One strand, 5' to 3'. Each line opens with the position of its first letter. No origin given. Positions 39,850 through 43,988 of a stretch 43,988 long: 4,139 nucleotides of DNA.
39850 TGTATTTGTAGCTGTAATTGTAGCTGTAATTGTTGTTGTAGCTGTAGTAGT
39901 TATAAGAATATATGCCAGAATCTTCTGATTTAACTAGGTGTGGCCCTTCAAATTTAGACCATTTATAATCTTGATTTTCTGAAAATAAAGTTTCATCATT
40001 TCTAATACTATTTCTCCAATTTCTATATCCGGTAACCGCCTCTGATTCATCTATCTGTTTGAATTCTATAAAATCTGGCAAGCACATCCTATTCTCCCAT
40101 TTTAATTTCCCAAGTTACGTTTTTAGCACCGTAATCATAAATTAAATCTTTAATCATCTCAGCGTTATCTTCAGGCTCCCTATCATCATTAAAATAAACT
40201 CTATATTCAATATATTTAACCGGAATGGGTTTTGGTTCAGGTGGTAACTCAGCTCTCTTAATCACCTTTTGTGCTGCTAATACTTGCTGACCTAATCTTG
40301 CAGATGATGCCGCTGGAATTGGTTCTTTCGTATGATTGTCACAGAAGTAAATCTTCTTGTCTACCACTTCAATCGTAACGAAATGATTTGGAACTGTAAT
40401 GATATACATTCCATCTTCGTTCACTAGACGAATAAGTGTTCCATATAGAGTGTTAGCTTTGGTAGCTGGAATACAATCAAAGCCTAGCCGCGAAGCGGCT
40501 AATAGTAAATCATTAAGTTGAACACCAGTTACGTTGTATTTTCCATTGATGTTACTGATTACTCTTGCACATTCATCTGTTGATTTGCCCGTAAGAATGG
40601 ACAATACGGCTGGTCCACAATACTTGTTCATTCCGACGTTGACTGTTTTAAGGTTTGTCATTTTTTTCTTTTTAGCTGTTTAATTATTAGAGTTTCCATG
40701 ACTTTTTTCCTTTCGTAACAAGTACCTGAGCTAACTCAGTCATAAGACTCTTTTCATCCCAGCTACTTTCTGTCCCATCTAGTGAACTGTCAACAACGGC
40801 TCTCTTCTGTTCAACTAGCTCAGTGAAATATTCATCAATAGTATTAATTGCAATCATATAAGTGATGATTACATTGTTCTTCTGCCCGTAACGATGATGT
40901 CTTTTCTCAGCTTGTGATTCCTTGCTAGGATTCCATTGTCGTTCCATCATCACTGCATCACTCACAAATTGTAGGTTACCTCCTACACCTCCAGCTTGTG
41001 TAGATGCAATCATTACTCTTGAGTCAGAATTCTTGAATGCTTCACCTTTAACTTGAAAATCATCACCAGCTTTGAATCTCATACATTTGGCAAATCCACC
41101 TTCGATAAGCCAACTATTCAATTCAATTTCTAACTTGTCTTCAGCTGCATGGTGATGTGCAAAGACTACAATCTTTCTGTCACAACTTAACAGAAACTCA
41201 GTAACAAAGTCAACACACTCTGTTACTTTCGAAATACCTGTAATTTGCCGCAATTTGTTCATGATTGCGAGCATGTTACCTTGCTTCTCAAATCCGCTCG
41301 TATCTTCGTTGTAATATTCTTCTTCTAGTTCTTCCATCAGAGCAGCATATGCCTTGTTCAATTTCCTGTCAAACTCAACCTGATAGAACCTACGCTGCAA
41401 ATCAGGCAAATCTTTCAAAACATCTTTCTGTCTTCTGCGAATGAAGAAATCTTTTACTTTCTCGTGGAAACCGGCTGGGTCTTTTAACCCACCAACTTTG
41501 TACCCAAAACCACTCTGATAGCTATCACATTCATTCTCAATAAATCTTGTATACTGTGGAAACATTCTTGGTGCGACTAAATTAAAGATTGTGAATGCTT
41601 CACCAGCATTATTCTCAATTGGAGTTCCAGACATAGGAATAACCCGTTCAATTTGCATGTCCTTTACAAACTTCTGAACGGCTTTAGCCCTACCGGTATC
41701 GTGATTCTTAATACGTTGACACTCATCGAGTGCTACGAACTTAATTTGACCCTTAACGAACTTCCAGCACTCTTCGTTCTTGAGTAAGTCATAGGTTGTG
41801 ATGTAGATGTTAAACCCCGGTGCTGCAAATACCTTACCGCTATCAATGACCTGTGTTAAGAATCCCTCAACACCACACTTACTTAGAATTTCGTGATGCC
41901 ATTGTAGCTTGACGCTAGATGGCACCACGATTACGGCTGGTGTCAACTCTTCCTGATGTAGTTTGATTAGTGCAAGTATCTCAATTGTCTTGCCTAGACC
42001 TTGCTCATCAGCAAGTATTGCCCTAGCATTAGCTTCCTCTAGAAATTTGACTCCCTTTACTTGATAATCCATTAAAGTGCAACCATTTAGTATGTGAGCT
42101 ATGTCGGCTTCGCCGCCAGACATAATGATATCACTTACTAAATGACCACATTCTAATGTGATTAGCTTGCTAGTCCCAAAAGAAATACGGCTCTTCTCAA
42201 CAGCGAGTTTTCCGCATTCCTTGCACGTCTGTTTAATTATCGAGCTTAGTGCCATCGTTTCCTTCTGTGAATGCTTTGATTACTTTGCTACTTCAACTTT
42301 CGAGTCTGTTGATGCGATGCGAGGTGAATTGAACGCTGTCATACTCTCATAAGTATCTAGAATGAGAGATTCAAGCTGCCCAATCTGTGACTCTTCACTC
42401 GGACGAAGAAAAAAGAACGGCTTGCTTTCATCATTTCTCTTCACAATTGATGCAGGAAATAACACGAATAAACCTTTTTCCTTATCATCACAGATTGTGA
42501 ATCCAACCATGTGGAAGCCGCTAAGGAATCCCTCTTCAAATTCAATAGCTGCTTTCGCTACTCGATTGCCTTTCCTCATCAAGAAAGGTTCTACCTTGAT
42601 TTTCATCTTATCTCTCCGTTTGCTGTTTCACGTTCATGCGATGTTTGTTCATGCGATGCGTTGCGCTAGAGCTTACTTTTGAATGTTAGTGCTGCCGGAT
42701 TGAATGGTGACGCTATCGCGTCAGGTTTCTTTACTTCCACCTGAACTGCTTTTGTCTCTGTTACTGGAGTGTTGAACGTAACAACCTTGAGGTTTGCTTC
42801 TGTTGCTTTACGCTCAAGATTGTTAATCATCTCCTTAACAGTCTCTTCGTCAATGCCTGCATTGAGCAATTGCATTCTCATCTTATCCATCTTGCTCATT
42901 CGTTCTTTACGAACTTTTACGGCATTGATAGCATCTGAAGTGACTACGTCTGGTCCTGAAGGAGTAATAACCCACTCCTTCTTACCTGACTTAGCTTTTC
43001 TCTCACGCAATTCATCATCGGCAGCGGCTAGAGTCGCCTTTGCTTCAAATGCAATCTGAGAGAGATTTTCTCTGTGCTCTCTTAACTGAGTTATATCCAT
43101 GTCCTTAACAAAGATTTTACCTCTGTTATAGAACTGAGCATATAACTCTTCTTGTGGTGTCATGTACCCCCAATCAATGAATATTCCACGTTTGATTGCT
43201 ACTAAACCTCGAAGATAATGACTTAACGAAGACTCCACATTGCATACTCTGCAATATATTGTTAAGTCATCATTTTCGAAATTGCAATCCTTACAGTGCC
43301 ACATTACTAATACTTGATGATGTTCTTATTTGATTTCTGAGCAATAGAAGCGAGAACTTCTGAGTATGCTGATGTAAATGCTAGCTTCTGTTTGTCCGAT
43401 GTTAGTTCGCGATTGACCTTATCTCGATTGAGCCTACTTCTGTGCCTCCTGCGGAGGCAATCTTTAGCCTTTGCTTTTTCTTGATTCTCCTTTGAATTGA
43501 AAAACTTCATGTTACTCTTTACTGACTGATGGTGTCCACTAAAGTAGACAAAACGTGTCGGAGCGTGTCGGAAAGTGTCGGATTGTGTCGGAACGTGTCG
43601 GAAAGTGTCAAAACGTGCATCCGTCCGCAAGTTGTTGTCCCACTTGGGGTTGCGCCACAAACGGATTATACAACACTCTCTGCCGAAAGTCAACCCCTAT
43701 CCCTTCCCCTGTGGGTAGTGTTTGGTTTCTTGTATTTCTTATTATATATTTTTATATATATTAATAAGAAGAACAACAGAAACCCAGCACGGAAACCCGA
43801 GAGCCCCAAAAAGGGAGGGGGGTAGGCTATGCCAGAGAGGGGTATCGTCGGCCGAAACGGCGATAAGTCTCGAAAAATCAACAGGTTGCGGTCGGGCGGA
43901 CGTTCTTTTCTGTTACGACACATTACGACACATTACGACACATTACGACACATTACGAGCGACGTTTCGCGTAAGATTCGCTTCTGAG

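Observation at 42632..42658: Exact 12-mer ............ recurs at gene-proximal sites on both arms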

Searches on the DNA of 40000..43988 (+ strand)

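Call 7: search_dna_similar(query=window:40000-43988:+, collection=phages, mode=near, max_rows=30)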
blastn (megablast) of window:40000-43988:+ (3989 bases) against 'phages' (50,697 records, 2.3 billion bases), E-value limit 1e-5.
No match.

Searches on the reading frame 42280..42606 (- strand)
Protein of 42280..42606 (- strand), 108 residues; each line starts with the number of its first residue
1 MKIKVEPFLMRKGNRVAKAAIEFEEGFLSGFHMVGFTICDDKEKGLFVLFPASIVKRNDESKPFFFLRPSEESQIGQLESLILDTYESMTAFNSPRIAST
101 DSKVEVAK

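Call 9: search_protein_families(library=pfam, proteins=[window:42280-42606:-], max_evalue=0.01)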
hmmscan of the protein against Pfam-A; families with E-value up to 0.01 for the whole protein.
window:42280-42606:- (108 aa): 0 families

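Call 10: search_protein_families(library=phrogs, proteins=[window:42280-42606:-], max_evalue=0.001)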
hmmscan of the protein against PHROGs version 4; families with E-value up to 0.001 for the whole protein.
window:42280-42606:- (108 aa): 0 families

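Call 35: find_encoding_contigs(protein=window:42280-42606:-, flank=3000, max_places=10)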
Protein window:42280-42606:- (108 aa): no gene with exactly this product is on record in the collection.
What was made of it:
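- Tried and rejected: Not on record (call 35).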

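Call 36: search_solved_structures(query=window:42280-42606:-, max_evalue=10, show_alignments=2)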
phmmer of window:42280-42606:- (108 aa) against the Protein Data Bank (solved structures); distinct sequences matched with E-value up to 10: 0.

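Call 37: search_protein_families(library=pfam, proteins=[window:42280-42606:-], max_evalue=10)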
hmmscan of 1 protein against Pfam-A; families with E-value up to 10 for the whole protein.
window:42280-42606:- (108 aa): 1 family
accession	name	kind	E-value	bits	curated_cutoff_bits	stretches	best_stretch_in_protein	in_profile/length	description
PF04026.17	SpoVG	-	0.14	12.8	29.6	1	3-87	6-81/82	SpoVG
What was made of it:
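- On SpoVG (PF04026) membership of the adjacent 108-aa gene: Pfam SpoVG E=0.14, 12.8 bits against a cut-off of 29.6, though nearly full-length (call 37).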

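Call 41: search_solved_structures(query=A1, max_evalue=10, show_alignments=1)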
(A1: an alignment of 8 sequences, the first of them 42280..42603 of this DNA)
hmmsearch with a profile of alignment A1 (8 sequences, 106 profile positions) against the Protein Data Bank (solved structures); distinct sequences matched with E-value up to 10: 0.
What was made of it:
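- On SpoVG (PF04026) membership of the adjacent 108-aa gene: No PDB sequence hit, even with a profile (calls 36, 41).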

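Call 44: find_homologous_proteins(query=window:42280-42603:-, max_evalue=0.001)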
Query window:42280-42603:- (107 aa): 264 proteins with E <= 0.001 among 269 candidates; the best 120 are listed.
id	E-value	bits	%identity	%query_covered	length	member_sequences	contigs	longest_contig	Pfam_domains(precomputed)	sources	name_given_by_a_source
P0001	1.5e-53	197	91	93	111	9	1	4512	-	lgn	-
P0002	9.3e-53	194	92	91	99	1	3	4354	-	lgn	-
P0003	1.0e-52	194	88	93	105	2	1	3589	-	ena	-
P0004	6.1e-52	192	86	97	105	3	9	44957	-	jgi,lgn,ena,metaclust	metaclust:\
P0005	2.7e-51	190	83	96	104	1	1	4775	-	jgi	jgi:hypothetical protein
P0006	3.6e-51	189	85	93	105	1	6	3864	-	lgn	-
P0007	5.3e-51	189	89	91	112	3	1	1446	-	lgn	-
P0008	7.0e-51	188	85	93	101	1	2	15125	-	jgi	jgi:hypothetical protein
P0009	5.1e-50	186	83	98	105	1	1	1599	-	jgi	jgi:hypothetical protein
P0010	5.0e-49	182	86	89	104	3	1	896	-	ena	-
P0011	1.8e-48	181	84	96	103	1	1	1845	-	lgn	-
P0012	3.6e-48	180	83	90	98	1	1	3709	-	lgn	-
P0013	1.7e-47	178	82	92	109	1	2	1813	-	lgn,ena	-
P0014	1.8e-47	177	81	93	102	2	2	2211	-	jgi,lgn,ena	-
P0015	3.5e-47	177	81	90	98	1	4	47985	-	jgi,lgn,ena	-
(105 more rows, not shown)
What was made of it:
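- On SpoVG (PF04026) membership of the adjacent 108-aa gene: One JGI record is named SpoVG (call 44).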

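Call 45: find_encoding_contigs(protein=P0001, flank=5000, max_places=4)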
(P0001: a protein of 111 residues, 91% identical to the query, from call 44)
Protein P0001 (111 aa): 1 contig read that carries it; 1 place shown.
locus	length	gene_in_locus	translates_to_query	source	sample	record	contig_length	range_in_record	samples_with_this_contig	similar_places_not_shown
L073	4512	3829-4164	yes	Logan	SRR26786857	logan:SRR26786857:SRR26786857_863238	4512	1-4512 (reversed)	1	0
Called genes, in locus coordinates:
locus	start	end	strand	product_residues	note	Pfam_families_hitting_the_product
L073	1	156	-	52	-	?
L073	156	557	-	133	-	-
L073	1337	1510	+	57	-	-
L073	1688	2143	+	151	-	-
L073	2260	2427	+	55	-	-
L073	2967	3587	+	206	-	-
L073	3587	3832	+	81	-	-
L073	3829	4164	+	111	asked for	-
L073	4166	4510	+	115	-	?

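Call 46: find_encoding_contigs(protein=P0002, flank=5000, max_places=4)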
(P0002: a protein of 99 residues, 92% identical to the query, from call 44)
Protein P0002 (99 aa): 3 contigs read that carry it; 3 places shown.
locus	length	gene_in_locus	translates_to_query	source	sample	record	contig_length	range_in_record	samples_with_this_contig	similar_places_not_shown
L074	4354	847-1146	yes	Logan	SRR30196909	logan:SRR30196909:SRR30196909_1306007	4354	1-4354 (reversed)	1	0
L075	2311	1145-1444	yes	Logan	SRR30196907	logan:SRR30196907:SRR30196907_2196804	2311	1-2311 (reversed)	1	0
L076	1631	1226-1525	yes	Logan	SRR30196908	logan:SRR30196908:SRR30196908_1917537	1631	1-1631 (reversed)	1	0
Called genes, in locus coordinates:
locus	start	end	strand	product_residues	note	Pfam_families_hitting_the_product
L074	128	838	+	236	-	PF22470:Histone_HNS_N (faint)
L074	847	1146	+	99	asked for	-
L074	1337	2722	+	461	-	PF00176:SNF2-rel_dom, PF04851:ResIII (weak), PF00271:Helicase_C (weak)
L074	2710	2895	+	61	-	-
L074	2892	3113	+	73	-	-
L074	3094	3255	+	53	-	-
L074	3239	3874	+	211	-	-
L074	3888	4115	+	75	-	-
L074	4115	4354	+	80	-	?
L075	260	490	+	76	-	-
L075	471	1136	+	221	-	PF22470:Histone_HNS_N (faint)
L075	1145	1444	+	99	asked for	-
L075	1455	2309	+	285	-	?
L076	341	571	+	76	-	-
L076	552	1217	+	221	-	PF22470:Histone_HNS_N (faint)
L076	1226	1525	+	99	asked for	-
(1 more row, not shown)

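Call 47: find_encoding_contigs(protein=P0003, flank=5000, max_places=4)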
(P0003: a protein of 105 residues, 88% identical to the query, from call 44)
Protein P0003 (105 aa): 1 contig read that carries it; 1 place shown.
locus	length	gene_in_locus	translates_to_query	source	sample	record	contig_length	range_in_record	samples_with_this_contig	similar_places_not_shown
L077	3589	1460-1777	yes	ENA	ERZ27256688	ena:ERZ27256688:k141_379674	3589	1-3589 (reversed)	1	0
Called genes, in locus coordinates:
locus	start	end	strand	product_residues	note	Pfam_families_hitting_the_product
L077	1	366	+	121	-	?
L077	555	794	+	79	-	-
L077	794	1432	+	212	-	-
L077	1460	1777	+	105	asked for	-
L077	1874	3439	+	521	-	PF00176:SNF2-rel_dom, PF00271:Helicase_C (faint)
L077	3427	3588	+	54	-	?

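Call 53: find_encoding_contigs(protein=P0004, flank=10000, max_places=3)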
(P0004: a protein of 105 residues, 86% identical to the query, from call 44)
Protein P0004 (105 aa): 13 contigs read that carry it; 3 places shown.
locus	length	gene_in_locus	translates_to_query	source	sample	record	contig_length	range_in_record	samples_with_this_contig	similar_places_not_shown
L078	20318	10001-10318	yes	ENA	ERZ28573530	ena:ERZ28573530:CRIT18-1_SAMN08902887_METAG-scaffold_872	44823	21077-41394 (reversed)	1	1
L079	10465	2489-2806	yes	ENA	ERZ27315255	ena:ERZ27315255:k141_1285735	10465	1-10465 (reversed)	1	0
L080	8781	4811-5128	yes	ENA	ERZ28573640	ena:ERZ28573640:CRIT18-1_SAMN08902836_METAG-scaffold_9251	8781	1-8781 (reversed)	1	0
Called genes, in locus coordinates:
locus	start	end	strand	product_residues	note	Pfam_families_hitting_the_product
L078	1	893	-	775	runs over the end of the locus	-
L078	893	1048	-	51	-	-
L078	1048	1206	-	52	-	-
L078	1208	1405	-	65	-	-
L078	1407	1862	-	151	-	-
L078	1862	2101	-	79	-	-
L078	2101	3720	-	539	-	-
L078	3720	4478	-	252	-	-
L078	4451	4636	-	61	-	-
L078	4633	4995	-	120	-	-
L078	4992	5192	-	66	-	-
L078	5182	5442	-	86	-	-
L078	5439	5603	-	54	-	-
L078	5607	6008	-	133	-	-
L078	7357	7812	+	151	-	-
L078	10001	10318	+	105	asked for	-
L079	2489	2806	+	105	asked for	-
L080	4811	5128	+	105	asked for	-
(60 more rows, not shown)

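Call 80: predict_structure(alignment_id=A3)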
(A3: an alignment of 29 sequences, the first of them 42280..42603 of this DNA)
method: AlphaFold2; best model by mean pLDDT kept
length: 107 residues; sequences in the alignment: 29
mean_pLDDT: 81.3   pTM: 0.60
mean pLDDT of the five models: 81.3, 75.2, 63.3, 54.3, 43.7
residues with pLDDT >= 90: 55; 70-90: 23; 50-70: 22; < 50: 7
segments of 3 or more residues with pLDDT < 50: 101-107
pLDDT, mean of each block of 10 residues (from residue 1): 91 92 92 92 87 58 81 93 88 66 42
secondary structure, 60 per line:
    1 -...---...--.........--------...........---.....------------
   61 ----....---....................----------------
elements in order: E2-4 E8-10 E13-21 E30-40 E44-48 E65-68 H72-91

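Call 84: fold_search(model_id=the predicted structure, library=pdb)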
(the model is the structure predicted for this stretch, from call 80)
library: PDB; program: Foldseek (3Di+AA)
matches with E <= 10: 412; with E <= 0.001: 0
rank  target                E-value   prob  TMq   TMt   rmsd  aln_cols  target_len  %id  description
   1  4bg7_B                5.0e-02  0.80  0.28  0.31  10.8        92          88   13  Bacteriophage T5 Homolog of the Eukaryotic Transcription Coactivator PC4 Implicated in Recombination-Dependent DNA Rep (released 2013-09-11)
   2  4jgl                  2.4e-01  0.18  0.22  0.17  15.8       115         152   10  Crystal structure of a streptavidin-like protein (BACEGG_01519) from Bacteroides eggerthii DSM 20697 at 1.25 A resolutio (released 2013-04-03)
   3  3flj                  4.1e-01  0.47  0.29  0.23   7.7        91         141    9  Crystal structure of uncharacterized protein conserved in bacteria with a cystatin-like fold (YP_168589.1) from SILICIBA (released 2009-01-13)
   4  3by7_E                4.9e-01  0.20  0.24  0.30  12.5        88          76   11  CRYSTAL STRUCTURE OF A PROTEIN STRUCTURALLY SIMILAR TO SM/LSM-LIKE RNA-BINDING PROTEINS (JCVI_PEP_1096686650277) FROM  (released 2008-01-29)
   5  5tph_B                5.6e-01  0.38  0.28  0.26   6.4        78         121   12  Crystal structure of a de novo designed protein homodimer with curved beta-sheet (released 2017-01-25)
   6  3px3_A                5.9e-01  0.51  0.32  0.17   6.4        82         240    7  Structure of TylM1 from Streptomyces fradiae H123A mutant in complex with SAH and dTDP-Quip3N (released 2010-12-22)
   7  4n3v_A                6.3e-01  0.20  0.25  0.18   8.9        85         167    8  Crystal structure of a bile-acid 7-alpha dehydratase (CLOHIR_00079) from Clostridium hiranonis DSM 13275 at 1.89 A res (released 2013-12-04)
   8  4r80_A                6.7e-01  0.80  0.31  0.42   2.7        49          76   14  Crystal Structure of a De Novo Designed Beta Sheet Protein, Cystatin Fold, Northeast Structural Genomics Consortium (N (released 2014-09-24)
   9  2nvu_C                7.1e-01  0.08  0.18  0.12  17.6       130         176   17  Structure of APPBP1-UBA3~NEDD8-NEDD8-MgATP-Ubc12(C111A), a trapped ubiquitin-like protein activation complex (released 2007-01-30)
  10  3n4r_B                8.0e-01  0.30  0.31  0.34  12.1        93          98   11  Structure of Csm1 C-terminal domain, R3 form (released 2010-09-01)
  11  3o2u_B                8.5e-01  0.54  0.31  0.19   4.0        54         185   11  S. cerevisiae Ubc12 (released 2010-09-15)
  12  3o2u_A                9.0e-01  0.28  0.33  0.20  13.8       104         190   12  S. cerevisiae Ubc12 (released 2010-09-15)
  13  6qlf_P                9.6e-01  0.33  0.34  0.18   8.9        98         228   14  Structure of inner kinetochore CCAN complex with mask1 (released 2019-10-02)
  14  5ts4_C                9.6e-01  0.28  0.27  0.28   3.2        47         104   11  Crystal structure of a de novo designed protein with curved beta-sheet (released 2017-01-25)
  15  5tph_A                9.6e-01  0.25  0.28  0.26   5.9        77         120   12  Crystal structure of a de novo designed protein homodimer with curved beta-sheet (released 2017-01-25)
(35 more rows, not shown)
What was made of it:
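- On SpoVG (PF04026) membership of the adjacent 108-aa gene: The best hit is the T5 PC4-like protein, E=0.05, TM 0.3 (calls 80, 84).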
